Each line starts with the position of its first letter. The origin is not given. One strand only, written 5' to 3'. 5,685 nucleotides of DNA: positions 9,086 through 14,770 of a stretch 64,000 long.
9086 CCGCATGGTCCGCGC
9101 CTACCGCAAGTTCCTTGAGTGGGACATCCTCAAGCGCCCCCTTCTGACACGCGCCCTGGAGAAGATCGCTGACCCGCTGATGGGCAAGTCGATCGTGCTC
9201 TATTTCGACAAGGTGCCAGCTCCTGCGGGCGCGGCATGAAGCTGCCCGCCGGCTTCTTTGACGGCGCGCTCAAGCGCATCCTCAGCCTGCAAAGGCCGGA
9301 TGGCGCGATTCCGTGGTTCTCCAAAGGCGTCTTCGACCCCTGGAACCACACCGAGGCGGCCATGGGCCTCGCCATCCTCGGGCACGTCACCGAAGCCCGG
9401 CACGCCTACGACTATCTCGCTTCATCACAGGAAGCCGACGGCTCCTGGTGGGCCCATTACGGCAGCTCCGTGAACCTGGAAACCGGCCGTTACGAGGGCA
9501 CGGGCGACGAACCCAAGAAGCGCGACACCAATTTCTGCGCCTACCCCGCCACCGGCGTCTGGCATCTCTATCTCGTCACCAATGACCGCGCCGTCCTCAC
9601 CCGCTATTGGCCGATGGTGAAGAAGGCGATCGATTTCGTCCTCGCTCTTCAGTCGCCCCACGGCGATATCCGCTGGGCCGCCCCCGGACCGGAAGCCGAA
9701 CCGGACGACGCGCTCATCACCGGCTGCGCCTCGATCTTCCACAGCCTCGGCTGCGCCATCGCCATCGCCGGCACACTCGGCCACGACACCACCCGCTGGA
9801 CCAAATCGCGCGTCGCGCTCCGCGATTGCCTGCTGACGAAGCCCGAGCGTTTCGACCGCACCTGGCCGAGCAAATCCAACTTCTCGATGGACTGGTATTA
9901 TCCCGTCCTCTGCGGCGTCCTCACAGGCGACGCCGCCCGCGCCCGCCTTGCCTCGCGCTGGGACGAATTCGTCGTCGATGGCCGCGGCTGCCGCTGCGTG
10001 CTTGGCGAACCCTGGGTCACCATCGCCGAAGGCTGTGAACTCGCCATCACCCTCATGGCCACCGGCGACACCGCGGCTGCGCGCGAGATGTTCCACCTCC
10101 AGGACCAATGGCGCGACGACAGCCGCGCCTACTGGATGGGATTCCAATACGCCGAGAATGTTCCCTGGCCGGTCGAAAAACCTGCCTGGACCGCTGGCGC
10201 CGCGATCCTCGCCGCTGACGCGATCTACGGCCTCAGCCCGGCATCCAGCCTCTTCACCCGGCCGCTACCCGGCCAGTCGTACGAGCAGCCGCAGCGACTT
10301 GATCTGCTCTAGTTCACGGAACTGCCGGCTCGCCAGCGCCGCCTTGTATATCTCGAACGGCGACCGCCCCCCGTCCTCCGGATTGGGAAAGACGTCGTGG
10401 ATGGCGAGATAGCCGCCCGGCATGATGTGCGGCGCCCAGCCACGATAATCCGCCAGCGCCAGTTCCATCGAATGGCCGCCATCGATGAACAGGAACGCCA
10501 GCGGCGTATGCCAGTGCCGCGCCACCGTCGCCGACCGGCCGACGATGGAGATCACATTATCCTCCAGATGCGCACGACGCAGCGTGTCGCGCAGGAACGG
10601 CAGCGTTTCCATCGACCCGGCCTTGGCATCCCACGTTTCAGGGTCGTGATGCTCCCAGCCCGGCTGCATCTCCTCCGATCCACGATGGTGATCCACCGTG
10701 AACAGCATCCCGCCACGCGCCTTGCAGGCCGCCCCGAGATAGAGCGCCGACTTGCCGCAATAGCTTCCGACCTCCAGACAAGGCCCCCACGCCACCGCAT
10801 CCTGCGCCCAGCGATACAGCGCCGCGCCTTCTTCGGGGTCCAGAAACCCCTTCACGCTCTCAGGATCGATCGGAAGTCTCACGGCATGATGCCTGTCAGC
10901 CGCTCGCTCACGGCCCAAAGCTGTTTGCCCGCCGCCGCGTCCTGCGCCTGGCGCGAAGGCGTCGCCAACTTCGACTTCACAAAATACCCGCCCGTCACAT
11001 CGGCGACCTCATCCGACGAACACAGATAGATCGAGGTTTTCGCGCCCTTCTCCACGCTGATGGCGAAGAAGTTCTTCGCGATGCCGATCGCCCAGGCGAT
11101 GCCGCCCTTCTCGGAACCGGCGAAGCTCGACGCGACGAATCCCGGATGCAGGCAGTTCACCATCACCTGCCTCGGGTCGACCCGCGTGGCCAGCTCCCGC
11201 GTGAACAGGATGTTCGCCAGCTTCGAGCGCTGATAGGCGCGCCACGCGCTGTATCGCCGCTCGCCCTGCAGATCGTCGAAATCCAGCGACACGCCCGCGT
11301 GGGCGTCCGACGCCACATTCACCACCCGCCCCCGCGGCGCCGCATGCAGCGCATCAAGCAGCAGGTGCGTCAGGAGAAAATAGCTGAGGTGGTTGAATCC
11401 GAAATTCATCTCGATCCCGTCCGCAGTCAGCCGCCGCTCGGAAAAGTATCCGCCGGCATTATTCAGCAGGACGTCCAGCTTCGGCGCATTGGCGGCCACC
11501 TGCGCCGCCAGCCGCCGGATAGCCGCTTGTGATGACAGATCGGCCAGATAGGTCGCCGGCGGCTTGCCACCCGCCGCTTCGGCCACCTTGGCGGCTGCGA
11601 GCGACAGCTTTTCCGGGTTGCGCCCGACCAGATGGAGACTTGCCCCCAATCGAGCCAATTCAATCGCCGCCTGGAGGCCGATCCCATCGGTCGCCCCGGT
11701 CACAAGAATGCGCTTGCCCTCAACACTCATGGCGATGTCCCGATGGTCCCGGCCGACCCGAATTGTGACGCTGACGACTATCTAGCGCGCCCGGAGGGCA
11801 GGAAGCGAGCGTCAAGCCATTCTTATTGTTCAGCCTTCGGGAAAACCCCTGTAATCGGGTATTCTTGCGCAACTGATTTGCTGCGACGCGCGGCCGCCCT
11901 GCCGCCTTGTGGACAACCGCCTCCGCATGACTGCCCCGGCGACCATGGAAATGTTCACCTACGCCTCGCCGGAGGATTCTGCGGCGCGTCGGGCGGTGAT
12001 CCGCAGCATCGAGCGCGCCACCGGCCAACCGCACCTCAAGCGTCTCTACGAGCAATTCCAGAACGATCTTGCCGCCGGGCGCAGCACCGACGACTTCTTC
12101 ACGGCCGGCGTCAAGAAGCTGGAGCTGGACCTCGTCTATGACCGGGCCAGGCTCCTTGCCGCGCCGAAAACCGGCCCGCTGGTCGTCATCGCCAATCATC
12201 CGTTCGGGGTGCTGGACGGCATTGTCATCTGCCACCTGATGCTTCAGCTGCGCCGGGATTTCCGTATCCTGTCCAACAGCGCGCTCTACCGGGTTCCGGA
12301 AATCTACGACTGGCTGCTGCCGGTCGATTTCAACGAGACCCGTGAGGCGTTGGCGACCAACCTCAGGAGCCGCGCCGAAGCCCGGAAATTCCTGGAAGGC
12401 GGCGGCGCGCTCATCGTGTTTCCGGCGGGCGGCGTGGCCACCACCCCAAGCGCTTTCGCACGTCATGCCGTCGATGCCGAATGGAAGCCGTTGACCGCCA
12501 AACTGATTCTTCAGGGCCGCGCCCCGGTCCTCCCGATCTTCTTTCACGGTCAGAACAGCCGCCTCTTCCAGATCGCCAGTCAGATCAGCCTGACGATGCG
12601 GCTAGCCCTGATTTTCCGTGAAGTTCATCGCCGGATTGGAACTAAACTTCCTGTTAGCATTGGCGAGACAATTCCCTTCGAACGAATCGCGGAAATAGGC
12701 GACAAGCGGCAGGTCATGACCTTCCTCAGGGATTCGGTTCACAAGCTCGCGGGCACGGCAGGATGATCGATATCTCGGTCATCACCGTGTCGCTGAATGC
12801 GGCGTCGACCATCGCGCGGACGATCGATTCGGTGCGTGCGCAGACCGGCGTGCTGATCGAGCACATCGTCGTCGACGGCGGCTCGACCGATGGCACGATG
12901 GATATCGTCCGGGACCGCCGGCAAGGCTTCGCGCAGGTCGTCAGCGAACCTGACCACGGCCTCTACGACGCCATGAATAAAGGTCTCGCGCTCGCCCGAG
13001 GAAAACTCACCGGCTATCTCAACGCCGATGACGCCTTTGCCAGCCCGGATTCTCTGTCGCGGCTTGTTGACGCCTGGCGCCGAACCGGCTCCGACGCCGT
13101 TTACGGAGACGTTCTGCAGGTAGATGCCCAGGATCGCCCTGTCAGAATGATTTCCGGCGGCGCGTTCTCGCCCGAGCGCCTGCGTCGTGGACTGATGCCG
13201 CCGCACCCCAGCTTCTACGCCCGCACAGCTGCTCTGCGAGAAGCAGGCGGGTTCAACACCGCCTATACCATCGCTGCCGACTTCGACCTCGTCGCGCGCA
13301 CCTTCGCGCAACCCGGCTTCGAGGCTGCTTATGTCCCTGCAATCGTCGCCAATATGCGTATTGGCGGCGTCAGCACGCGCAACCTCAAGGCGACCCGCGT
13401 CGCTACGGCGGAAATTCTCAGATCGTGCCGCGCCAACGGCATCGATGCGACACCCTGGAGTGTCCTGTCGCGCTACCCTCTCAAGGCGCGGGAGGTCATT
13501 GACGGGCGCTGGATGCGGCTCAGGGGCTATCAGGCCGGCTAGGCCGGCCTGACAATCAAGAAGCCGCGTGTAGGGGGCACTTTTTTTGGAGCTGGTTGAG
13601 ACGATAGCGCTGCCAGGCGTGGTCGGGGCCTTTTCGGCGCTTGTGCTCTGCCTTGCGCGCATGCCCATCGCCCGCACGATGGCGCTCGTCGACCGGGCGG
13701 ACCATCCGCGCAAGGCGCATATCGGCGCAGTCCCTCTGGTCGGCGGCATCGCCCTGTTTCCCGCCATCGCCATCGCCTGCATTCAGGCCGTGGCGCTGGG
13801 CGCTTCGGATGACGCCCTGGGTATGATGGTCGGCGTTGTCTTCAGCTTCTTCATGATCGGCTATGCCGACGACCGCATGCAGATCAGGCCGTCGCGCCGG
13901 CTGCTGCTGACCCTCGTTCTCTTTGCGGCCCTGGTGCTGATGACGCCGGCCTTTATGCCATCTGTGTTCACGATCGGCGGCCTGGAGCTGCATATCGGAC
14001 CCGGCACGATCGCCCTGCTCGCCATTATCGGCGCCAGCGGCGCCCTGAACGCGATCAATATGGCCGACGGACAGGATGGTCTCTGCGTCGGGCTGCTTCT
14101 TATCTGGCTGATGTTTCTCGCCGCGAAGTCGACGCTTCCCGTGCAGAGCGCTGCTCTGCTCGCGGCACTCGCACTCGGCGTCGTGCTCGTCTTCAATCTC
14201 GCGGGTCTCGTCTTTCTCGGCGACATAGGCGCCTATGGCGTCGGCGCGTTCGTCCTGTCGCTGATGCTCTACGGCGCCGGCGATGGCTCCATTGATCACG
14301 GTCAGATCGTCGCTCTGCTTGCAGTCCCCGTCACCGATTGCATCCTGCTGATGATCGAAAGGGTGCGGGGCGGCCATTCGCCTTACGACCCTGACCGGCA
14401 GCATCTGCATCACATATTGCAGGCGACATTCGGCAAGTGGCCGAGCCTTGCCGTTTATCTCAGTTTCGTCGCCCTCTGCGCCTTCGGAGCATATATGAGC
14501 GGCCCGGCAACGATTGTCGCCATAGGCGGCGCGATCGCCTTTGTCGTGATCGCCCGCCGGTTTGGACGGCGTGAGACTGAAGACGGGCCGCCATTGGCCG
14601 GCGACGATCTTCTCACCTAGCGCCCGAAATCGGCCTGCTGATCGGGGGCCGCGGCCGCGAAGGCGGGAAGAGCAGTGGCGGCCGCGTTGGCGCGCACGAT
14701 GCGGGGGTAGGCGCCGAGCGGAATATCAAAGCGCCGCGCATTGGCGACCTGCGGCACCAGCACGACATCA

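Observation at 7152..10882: Complete methylmannose-polysaccharide-like (ManT/OmT/MmpH/MeT1) gene cluster in an alphaproteobacterium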

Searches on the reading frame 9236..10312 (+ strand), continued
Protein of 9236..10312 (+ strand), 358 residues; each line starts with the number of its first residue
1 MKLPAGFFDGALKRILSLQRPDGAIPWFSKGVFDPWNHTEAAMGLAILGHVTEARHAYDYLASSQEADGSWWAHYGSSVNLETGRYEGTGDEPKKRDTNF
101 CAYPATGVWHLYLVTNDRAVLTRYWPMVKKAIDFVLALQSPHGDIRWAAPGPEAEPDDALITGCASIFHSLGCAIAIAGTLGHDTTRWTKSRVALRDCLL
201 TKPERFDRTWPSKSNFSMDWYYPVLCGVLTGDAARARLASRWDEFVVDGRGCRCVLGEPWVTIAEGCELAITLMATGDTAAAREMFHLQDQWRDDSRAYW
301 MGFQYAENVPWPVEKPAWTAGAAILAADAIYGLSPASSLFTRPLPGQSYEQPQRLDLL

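Call 67: search_protein_families(library=pfam, proteins=[L069:1776-2615:-, L069:2672-3514:-, L069:3514-4263:-, L069:4516-5754:+, L069:5926-6963:+, L069:6994-7716:+, L069:8232-9125:+, L069:9122-10096:+, L069:10264-11430:-], max_evalue=0.0001)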
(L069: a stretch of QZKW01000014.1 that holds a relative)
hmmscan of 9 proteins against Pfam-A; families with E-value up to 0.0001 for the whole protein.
L069:1776-2615:- (279 aa): 2 families
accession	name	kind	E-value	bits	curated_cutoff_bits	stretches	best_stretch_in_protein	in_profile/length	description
PF12706.13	Lactamase_B_2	-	5.2e-14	52.8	27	1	39-239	3-200/200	Beta-lactamase superfamily domain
PF00753.33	Lactamase_B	-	5e-06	27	22.7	1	24-84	4-67/196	Metallo-beta-lactamase superfamily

L069:2672-3514:- (280 aa): 3 families
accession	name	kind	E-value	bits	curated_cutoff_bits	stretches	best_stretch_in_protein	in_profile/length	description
PF06325.19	PrmA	-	6.6e-41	141.2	22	1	85-277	103-293/296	Ribosomal protein L11 methyltransferase (PrmA)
PF05175.20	MTS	-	1.1e-06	28.8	23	1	147-217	34-105/170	Methyltransferase small domain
PF13649.12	Methyltransf_25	-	1.4e-05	26.1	27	1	149-217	2-71/97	Methyltransferase domain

L069:3514-4263:- (249 aa): 3 families
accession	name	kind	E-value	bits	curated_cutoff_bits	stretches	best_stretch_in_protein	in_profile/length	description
PF01656.29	CbiA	-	1.2e-13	51.6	25.4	1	6-226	3-124/125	CobQ/CobB/MinD/ParA nucleotide binding domain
PF13614.12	AAA_31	-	2e-12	47.9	27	1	9-162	9-155/177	AAA domain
PF10609.15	ParA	-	7e-05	22.8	27.1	0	6-246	8-244/246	NUBPL iron-transfer P-loop NTPase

L069:4516-5754:+ (412 aa): 1 family
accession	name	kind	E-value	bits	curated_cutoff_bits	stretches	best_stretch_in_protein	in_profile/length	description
PF00724.26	Oxidored_FMN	-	1.2e-53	183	27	1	19-344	11-338/342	NADH:flavin oxidoreductase / NADH oxidase family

L069:5926-6963:+ (345 aa): 0 families

L069:6994-7716:+ (240 aa): 3 families
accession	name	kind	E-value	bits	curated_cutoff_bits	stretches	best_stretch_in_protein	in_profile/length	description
PF00132.30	Hexapep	-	1.2e-13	50.6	27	1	137-169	2-34/36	Bacterial transferase hexapeptide (six repeats)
PF14602.12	Hexapep_2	-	1.2e-07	31.7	27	1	136-169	1-32/34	Hexapeptide repeat of succinyl-transferase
PF25084.1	LbH_EIF2B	-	7.7e-05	23.1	54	0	137-172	62-96/105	EIF2B subunit epsilon LbH domain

L069:8232-9125:+ (297 aa): 1 family
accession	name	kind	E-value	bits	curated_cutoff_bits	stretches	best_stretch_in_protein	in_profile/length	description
PF08902.16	DUF1848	-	6.1e-67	226.6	30.5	1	6-284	1-262/262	Domain of unknown function (DUF1848)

L069:9122-10096:+ (324 aa): 4 families
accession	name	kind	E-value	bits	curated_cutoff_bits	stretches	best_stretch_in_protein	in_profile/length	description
PF01207.24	Dus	-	5.9e-88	295.4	20.4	1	14-313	2-303/311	Dihydrouridine synthase (Dus)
PF01180.27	DHO_dh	-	1.9e-05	24.4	27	0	184-241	228-287/291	Dihydroorotate dehydrogenase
PF01791.15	DeoC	-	3e-05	24.2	23.8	1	75-153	144-205/229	DeoC/LacD family aldolase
PF00977.27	His_biosynth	-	3e-05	24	23.6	1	111-226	102-221/228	Histidine biosynthesis protein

L069:10264-11430:- (388 aa): 8 families
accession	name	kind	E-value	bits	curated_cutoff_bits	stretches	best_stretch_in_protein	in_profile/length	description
PF00534.26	Glycos_transf_1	-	5.4e-28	98.1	26.4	1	205-360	10-172/172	Glycosyl transferases group 1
PF13692.12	Glyco_trans_1_4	-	1.5e-27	97.1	27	1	210-346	2-142/142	Glycosyl transferases group 1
PF13439.12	Glyco_transf_4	-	5e-26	92.2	28.5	1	27-196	2-165/170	Glycosyltransferase Family 4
PF13579.12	Glyco_trans_4_4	-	2.3e-19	70.7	29.7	1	27-196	1-158/158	Glycosyl transferase 4-like domain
PF20706.3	GT4-conflict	-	5e-11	42.6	26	1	176-373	160-384/385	Family 4 Glycosyltransferase in conflict systems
PF13477.12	Glyco_trans_4_2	-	1.2e-09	38.9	23.4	1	36-155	16-120/139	Glycosyl transferase 4-like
PF08323.17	Glyco_transf_5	-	4.9e-06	26.9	22.7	1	14-61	1-50/239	Starch synthase catalytic domain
PF13524.12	Glyco_trans_1_2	-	1.1e-05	25.8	25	1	225-374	3-142/144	Glycosyl transferase-like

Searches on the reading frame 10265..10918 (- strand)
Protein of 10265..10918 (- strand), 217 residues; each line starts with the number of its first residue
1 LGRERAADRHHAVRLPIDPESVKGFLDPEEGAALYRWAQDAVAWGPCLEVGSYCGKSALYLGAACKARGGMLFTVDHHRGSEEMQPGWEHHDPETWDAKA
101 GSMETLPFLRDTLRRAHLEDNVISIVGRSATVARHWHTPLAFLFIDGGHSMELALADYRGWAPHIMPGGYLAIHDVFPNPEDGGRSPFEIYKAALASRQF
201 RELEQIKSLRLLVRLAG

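Call 3: search_protein_families(library=pfam, proteins=[window:10265-10918:-], max_evalue=0.01)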
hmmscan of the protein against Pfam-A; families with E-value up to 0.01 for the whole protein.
window:10265-10918:- (217 aa): 1 family
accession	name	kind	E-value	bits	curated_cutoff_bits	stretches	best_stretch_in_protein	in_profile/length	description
PF13578.12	Methyltransf_24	-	1.1e-21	78.1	26.3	1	48-176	1-105/105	Methyltransferase domain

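Call 4: search_protein_families(library=ncbifam, proteins=[window:10265-10918:-], max_evalue=0.01)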
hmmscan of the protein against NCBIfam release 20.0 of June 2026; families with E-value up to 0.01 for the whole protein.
window:10265-10918:- (217 aa): 0 families

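Call 5: search_solved_structures(query=window:10265-10918:-, max_evalue=0.01, show_alignments=2)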
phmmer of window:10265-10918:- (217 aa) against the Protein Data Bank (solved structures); distinct sequences matched with E-value up to 0.01: 1.
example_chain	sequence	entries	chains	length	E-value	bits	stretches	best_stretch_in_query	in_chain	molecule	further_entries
6g7d_A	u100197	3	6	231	9.5e-67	228.2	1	20-217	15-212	Methyltransferase domain protein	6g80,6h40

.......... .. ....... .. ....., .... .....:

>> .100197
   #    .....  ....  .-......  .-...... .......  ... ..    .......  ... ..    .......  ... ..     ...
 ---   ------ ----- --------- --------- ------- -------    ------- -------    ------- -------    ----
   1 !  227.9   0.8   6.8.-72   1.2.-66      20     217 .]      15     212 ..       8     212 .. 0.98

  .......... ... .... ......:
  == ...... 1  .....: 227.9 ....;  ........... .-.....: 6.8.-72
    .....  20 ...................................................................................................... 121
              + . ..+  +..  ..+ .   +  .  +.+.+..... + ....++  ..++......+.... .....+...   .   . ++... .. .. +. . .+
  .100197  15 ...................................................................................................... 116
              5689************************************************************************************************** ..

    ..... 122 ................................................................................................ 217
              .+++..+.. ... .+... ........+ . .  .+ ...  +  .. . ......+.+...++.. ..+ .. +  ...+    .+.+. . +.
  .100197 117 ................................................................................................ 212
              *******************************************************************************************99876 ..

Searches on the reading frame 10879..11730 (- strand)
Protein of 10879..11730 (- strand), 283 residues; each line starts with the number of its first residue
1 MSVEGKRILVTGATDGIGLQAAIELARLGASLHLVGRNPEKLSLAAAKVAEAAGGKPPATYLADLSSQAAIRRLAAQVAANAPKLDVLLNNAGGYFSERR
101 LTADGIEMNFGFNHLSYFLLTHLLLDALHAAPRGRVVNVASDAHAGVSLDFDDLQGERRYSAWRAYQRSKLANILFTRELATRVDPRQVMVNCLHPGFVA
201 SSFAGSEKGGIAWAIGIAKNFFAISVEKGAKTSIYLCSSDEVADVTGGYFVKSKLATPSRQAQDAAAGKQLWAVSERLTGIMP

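Call 3: search_protein_families(library=pfam, proteins=[window:10879-11730:-], max_evalue=0.01)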
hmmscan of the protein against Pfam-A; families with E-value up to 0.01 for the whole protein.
window:10879-11730:- (283 aa): 4 families
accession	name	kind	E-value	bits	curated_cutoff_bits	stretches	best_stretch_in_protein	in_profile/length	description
PF00106.31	adh_short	-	5e-34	117.9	26.6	1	6-205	1-188/195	short chain dehydrogenase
PF13561.12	adh_short_C2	-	1.4e-21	77.6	27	1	12-247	1-226/236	Enoyl-(Acyl carrier protein) reductase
PF08659.16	KR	-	3.5e-05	24.2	22.6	1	8-93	3-90/180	KR domain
PF01370.27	Epimerase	-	0.00012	22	20.9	1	8-183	1-159/240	NAD dependent epimerase/dehydratase family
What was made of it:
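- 10879..11730 (-): Short-chain dehydrogenase/reductase lying upstream of, and probably translationally coupled to, the MeT1-like gene. It is a lineage-restricted neighbour, and its membership of the module is doubtful. Pfam assigns adh_short (call 3).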

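Call 4: search_protein_families(library=ncbifam, proteins=[window:10879-11730:-], max_evalue=0.01)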
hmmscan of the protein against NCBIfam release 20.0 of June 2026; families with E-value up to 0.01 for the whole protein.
window:10879-11730:- (283 aa): 208 families (the best 25 are shown)
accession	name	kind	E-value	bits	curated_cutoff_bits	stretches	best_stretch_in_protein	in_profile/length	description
NF004846.0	PRK06197.1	subfamily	9.5e-58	195.8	268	1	4-281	15-302/306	oxidoreductase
NF004845.0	PRK06196.1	subfamily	1.4e-43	149.4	414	1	3-280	27-314/320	oxidoreductase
NF004513.0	PRK05854.1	subfamily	3.2e-43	147.9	282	1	3-281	13-309/314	SDR family oxidoreductase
NF006070.0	PRK08213.1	subfamily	7.7e-27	94.4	279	1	3-204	10-204/259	gluconate 5-dehydrogenase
NF005559.1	PRK07231.1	subfamily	2.1e-26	93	215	1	3-205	2-192/249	glucose 1-dehydrogenase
NF006509.0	PRK08945.1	equivalog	6.1e-24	84.5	269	1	4-197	12-197/248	YciK family oxidoreductase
NF009466.0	PRK12826.1-2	subfamily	1e-22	80.8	222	1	6-207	4-195/248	3-oxoacyl-ACP reductase FabG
TIGR01289.1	LPOR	equivalog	2.1e-22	80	331.35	2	7-133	5-133/315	protochlorophyllide reductase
NF004825.0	PRK06181.1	equivalog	3.9e-22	78.8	215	1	3-202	4-191/268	SDR family oxidoreductase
NF005672.0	PRK07454.1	equivalog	7.8e-22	77.6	234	1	6-203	7-192/241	SDR family oxidoreductase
NF006693.0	PRK09242.1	equivalog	3.9e-21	75.3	328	1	3-201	8-196/258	SDR family oxidoreductase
NF004202.0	PRK05653.2-2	equivalog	9.3e-21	74.5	333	1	2-211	4-200/259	3-oxoacyl-ACP reductase FabG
TIGR01963.1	PHB_DH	subfamily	2.2e-20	73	307.05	1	6-203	2-187/255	3-hydroxybutyrate dehydrogenase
NF009468.0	PRK12826.1-4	equivalog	3.9e-20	72.6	318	1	2-202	4-193/256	SDR family oxidoreductase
NF005539.0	PRK07201.1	equivalog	3.9e-20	72.2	549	1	2-147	367-511/657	SDR family oxidoreductase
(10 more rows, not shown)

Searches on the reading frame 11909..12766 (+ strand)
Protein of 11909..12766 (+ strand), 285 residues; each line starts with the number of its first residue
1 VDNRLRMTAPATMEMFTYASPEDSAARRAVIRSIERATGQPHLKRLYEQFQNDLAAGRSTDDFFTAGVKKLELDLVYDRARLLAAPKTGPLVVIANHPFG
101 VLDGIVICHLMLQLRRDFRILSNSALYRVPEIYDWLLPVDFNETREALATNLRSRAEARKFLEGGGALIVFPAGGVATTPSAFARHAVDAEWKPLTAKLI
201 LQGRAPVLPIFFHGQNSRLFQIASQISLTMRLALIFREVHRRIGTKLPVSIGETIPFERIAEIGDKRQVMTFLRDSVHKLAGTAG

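Call 3: search_protein_families(library=pfam, proteins=[window:11909-12766:+], max_evalue=0.01)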
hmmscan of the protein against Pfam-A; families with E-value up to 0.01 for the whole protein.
window:11909-12766:+ (285 aa): 2 families
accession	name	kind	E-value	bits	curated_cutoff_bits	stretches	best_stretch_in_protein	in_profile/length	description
PF19576.4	Acyltransf_2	-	4.3e-11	42.7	27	1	80-277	61-256/266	Acyltransferase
PF01553.26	Acyltransferase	-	3.3e-05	24.1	23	1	85-211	10-130/132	Acyltransferase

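Call 4: search_protein_families(library=ncbifam, proteins=[window:11909-12766:+], max_evalue=0.01)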
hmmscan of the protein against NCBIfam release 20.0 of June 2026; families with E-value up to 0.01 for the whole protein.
window:11909-12766:+ (285 aa): 2 families
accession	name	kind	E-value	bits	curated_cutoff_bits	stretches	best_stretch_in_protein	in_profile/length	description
NF052615.1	orn_lipid_OlsF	equivalog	3e-38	131.8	620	1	43-281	35-266/570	bifunctional ornithine lipid synthase OlsF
NF053697.1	LyGlyAclTfGlsABct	equivalog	5.3e-21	75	260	1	58-280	46-267/267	lyso-glycine lipid O-acyltransferase GlsA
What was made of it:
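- In the window the cluster lies next to an acyltransferase, a GT2 and a WecA-like initiating transferase at 11909-14620 (calls 3, 4).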

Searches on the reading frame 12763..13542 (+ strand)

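Call 3: search_protein_families(library=pfam, proteins=[window:12763-13542:+], max_evalue=0.01)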
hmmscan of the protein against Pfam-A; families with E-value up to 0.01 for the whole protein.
window:12763-13542:+ (259 aa): 4 families
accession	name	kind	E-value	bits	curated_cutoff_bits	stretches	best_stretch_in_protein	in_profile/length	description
PF00535.33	Glycos_transf_2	-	1.3e-24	87.5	23.3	1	5-158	1-158/168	Glycosyl transferase family 2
PF10111.15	Glyco_tranf_2_2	-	0.0001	22.4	27.3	1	17-102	15-103/276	Glycosyltransferase like family 2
PF13641.12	Glyco_tranf_2_3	-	0.00033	21.2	27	1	4-208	3-212/230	Glycosyltransferase like family 2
PF12804.13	NTP_transf_3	-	0.0011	19.6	27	1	11-115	21-121/160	MobA-like NTP transferase domain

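Call 4: search_protein_families(library=ncbifam, proteins=[window:12763-13542:+], max_evalue=0.01)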
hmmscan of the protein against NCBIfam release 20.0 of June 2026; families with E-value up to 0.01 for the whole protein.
window:12763-13542:+ (259 aa): 15 families
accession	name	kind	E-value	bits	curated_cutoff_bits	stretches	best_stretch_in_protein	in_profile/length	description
TIGR04009.1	wcaE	equivalog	4.8e-26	91.5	369.2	1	4-208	3-206/248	colanic acid biosynthesis glycosyltransferase WcaE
TIGR04283.1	glyco_like_mftF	equivalog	4e-15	56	182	1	4-180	1-169/221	TIGR04283 family arsenosugar biosynthesis glycosyltransferase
NF047683.1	TeichurnBiosyTuaG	equivalog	1.7e-12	47.6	400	1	4-102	8-108/252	teichuronic acid biosynthesis protein TuaG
NF007482.0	PRK10073.1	equivalog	4.6e-12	45.6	423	1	4-102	8-107/334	glycosyltransferase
NF041875.1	EPS_EpsD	equivalog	2.9e-10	40.1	370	1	4-195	1-203/325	exopolysaccharide biosynthesis glycosyltransferase EpsD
TIGR03965.1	mycofact_glyco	equivalog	5.9e-10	38.6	280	1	3-127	75-201/467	mycofactocin biosynthesis glycosyltransferase MftF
NF041394.1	GtaseAglG_Halo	equivalog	1.4e-07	31.1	440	1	6-126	7-128/304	glucosyl-dolichyl phosphate glucuronosyltransferase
NF053739.1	GlytfEpsEBac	equivalog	5.8e-07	28.8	450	1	4-183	3-188/265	glycosyltransferase EpsE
NF010496.0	PRK13915.1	equivalog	1.1e-06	27.9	262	1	3-102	32-139/307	glucosyl-3-phosphoglycerate synthase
TIGR04182.1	glyco_TIGR04182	equivalog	1.4e-06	27.9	325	1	3-119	1-111/293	S-layer glycoprotein N-glycosyltransferase AglJ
NF038302.1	EPS_HpsE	equivalog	1.5e-06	27.4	300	1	2-117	1-123/307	hormogonium polysaccharide biosynthesis glycosyltransferase HpsE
NF041391.1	DPhHxTase_Halo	equivalog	1.5e-05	24.1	375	1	12-127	5-114/213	dolichyl-phosphate hexose transferase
NF045692.1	OglycostaseCruG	equivalog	3.3e-05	23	600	1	3-55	42-94/386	2'-O-glycosyltransferase CruG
TIGR03937.1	PgaC_IcaA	equivalog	5.1e-05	22.4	422.3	1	4-104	47-149/407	poly-beta-1,6-N-acetyl-D-glucosamine synthase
NF050050.1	ProtGlycPglI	equivalog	0.00051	19.5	500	1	3-116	3-118/306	GalNAc(5)-diNAcBac-PP-undecaprenol beta-1,3-glucosyltransferase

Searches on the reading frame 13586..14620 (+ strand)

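Call 3: search_protein_families(library=pfam, proteins=[window:13586-14620:+], max_evalue=0.01)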
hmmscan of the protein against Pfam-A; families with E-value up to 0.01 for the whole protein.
window:13586-14620:+ (344 aa): 1 family
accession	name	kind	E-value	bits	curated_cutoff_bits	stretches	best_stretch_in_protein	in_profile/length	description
PF00953.26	Glycos_transf_4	-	2.3e-18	67.2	27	1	81-230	4-159/160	Glycosyl transferase family 4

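Call 4: search_protein_families(library=ncbifam, proteins=[window:13586-14620:+], max_evalue=0.01)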
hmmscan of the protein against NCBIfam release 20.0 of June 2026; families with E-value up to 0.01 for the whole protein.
window:13586-14620:+ (344 aa): 2 families
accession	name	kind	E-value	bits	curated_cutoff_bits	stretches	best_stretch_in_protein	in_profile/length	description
TIGR02380.1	ECA_wecA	exception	6.4e-32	111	326.05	1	17-299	11-302/346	UDP-N-acetylglucosamine--undecaprenyl-phosphate N-acetylglucosaminephosphotransferase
NF053644.1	MraY_archaea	equivalog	2.9e-09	36.7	450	1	114-277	160-313/340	pseudomurein biosynthesis MraY family phospho-N-acetylmuramoyl-pentapeptide-transferase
